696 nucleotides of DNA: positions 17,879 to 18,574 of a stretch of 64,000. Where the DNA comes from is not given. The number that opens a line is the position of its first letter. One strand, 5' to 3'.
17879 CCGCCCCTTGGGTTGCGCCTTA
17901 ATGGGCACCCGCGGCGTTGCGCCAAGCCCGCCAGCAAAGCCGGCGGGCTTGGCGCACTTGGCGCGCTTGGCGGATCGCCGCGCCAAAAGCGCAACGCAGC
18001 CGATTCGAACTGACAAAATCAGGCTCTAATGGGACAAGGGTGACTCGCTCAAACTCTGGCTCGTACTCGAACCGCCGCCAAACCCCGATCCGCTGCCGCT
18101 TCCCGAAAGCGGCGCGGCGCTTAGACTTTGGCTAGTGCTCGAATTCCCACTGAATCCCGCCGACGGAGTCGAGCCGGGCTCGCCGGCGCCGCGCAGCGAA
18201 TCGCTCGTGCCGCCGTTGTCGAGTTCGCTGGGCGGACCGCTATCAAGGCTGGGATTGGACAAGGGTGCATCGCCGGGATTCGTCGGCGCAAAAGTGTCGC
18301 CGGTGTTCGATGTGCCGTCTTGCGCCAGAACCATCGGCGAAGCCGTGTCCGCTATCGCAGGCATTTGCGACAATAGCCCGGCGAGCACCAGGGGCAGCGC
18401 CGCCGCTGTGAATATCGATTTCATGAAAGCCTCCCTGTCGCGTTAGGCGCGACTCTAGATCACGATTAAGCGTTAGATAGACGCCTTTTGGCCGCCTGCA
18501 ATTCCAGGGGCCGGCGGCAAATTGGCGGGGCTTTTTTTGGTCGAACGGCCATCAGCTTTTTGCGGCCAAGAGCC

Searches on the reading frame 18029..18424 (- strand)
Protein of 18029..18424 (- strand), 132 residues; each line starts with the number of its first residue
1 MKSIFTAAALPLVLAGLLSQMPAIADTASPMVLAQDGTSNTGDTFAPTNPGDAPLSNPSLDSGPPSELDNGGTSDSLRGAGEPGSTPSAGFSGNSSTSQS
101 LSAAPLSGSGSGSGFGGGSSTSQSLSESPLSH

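Call 30: search_protein_families(library=pfam, proteins=[window:18029-18424:-], max_evalue=0.01)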
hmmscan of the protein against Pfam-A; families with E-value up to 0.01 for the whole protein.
window:18029-18424:- (132 aa): 0 families

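Call 54: find_homologous_proteins(query=window:18029-18424:-, max_evalue=0.001)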
Query window:18029-18424:- (132 aa): 7 proteins with E <= 0.001 among 637 candidates.
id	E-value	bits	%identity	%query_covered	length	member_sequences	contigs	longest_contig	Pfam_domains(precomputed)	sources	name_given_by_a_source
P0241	2.7e-70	252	100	100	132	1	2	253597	-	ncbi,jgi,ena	-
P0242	2.7e-52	194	81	80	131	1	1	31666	-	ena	-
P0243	4.4e-39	151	70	100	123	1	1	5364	-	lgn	-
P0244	1.1e-29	121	71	48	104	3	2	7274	-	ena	-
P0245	3.5e-26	110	69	77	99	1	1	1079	-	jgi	-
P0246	4.3e-25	106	72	44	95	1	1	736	-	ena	-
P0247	7.5e-25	105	63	82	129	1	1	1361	-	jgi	jgi:hypothetical protein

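Call 55: find_encoding_contigs(protein=P0242, flank=2500, max_places=3)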
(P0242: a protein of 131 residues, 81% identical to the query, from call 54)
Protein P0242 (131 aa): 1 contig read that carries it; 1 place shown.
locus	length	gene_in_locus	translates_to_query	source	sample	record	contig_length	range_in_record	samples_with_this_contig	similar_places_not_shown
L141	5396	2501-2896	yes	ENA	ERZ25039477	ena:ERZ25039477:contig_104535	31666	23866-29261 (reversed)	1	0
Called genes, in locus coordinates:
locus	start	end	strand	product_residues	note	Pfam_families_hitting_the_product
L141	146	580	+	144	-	-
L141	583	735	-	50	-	-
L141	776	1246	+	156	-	PF01625:PMSR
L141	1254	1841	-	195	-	-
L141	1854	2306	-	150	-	-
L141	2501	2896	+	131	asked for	-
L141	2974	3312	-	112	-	-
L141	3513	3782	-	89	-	-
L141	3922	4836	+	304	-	PF00126:HTH_1, PF03466:LysR_substrate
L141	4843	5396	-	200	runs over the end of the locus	-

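Call 56: find_encoding_contigs(protein=P0243, flank=2500, max_places=3)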
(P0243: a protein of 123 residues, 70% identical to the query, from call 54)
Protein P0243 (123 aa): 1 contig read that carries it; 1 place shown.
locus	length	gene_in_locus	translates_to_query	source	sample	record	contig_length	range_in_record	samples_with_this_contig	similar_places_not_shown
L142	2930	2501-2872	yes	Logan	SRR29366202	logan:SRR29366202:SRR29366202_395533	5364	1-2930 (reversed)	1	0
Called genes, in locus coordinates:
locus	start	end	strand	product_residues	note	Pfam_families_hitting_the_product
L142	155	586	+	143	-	-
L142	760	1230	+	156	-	PF01625:PMSR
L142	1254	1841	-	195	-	-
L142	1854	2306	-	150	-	-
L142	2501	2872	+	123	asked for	-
